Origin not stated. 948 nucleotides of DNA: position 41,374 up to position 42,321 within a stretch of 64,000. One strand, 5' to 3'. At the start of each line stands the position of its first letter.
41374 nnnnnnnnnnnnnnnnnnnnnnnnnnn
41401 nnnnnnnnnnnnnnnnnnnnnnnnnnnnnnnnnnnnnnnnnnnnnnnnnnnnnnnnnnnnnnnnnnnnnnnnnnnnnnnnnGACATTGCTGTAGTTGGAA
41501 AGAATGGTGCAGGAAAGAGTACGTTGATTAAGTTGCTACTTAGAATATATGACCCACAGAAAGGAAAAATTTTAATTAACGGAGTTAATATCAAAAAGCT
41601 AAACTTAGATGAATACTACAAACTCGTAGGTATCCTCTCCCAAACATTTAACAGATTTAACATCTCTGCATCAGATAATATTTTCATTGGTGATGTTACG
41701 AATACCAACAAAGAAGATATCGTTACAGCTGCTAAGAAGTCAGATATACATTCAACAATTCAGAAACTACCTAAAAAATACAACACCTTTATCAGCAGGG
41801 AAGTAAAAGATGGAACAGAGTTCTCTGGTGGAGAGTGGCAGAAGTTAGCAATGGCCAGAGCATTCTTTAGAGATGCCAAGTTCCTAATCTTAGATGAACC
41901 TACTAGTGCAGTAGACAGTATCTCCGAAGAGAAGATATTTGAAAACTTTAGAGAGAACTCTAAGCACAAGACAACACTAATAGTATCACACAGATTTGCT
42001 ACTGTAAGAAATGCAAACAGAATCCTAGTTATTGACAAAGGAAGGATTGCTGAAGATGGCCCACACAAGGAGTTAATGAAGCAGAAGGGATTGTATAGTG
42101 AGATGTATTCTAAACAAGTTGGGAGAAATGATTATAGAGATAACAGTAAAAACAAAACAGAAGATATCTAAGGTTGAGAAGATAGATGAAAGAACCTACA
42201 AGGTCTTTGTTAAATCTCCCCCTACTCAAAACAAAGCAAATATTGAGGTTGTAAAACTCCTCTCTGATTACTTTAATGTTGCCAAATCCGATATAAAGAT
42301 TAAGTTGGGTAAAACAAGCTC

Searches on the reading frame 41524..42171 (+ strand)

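Call 69: search_protein_families(library=pfam, proteins=[window:41524-42171:+], max_evalue=0.001)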
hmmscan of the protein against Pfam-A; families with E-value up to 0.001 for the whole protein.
window:41524-42171:+ (215 aa): 3 families
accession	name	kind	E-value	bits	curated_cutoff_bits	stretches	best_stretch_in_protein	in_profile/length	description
PF00005.33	ABC_tran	-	4.8e-17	63.3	25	1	2-128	28-137/137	ABC transporter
PF02463.25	SMC_N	-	1.7e-06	28.1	40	1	5-170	100-211/220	RecF/RecN/SMC N terminal domain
PF09818.15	ABC_ATPase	-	0.00081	18.9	23.2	0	70-154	132-212/283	P-loop domain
